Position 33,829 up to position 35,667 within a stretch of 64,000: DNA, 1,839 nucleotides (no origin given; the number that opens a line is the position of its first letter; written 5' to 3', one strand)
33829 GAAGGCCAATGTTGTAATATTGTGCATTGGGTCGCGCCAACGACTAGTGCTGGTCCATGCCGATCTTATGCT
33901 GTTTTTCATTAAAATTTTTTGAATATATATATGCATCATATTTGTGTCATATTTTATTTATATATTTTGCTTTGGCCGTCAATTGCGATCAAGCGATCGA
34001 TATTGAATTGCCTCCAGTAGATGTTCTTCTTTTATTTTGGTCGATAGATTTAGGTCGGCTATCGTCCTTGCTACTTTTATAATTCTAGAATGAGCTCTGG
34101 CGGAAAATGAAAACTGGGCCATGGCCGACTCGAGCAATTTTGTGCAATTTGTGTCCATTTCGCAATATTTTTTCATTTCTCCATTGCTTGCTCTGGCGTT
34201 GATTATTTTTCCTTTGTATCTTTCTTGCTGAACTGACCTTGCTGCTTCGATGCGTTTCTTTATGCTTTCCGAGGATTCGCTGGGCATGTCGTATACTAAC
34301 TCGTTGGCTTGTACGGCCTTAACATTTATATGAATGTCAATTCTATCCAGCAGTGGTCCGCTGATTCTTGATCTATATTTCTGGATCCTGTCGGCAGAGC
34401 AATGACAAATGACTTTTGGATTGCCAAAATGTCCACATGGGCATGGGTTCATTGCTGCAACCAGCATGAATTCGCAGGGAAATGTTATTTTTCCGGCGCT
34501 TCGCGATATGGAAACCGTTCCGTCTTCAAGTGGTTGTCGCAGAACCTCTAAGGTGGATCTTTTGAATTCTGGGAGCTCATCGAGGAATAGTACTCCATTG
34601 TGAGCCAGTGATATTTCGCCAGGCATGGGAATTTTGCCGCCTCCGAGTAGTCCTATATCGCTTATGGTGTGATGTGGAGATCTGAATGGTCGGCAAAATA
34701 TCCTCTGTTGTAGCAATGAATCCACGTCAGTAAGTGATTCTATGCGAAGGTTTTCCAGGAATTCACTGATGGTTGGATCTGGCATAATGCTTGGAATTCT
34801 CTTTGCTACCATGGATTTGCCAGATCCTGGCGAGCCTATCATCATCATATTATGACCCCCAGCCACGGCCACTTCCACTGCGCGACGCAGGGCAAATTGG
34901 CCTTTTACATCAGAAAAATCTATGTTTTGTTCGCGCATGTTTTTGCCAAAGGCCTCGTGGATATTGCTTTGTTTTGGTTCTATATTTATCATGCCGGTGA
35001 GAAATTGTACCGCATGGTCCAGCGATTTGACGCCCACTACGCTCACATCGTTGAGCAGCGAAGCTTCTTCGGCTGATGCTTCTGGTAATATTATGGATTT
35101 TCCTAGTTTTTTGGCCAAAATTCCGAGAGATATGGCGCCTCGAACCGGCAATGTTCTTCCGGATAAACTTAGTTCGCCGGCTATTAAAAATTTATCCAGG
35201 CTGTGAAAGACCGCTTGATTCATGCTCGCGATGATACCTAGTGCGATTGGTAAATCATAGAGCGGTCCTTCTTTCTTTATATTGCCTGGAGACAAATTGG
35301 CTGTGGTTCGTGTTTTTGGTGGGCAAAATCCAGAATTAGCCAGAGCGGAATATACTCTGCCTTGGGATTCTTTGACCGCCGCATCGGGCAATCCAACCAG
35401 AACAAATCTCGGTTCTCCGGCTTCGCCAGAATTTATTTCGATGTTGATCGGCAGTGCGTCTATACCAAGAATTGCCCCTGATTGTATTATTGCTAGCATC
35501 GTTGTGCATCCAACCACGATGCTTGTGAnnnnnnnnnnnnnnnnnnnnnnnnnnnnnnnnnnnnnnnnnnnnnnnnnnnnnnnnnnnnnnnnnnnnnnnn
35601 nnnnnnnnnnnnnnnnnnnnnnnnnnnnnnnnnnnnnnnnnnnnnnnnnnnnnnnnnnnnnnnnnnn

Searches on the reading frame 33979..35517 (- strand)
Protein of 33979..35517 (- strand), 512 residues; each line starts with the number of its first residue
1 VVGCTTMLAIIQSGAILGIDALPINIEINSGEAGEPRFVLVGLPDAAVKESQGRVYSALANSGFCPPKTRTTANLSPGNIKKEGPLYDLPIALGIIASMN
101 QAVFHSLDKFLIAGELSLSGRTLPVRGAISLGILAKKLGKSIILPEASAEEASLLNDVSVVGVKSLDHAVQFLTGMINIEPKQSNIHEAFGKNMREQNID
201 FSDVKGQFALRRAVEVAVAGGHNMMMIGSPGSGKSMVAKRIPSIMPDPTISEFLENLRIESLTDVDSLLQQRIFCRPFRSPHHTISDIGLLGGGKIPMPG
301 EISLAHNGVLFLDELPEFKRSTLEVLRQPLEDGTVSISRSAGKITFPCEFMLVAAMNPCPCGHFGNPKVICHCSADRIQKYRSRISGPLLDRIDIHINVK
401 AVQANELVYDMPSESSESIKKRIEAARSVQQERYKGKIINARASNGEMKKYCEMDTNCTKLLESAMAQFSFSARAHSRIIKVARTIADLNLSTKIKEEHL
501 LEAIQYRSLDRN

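Call 12: search_protein_families(library=pfam, proteins=[window:33979-35517:-], max_evalue=0.001)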
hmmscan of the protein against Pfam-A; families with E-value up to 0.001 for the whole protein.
window:33979-35517:- (512 aa): 6 families
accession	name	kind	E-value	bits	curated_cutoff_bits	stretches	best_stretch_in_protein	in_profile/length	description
PF01078.27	Mg_chelatase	-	9.6e-91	303.2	20.3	1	200-406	1-206/207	Magnesium chelatase, subunit ChlI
PF13541.12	ChlI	-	1.3e-32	112.6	27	1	32-147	6-120/121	Subunit ChlI of Mg-chelatase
PF13335.12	Mg_chelatase_C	-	5.8e-31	107.4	26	1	414-507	2-94/94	Magnesium chelatase, subunit ChlI C-terminal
PF07728.20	AAA_5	-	4.9e-09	36.8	22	1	223-360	1-125/139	AAA domain (dynein-related subfamily)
PF00493.29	MCM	-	2.7e-08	33.7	23.3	1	300-370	115-184/224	MCM P-loop domain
PF00158.32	Sigma54_activat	-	5.8e-05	23.3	20.2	1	212-357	13-142/168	Sigma-54 interaction domain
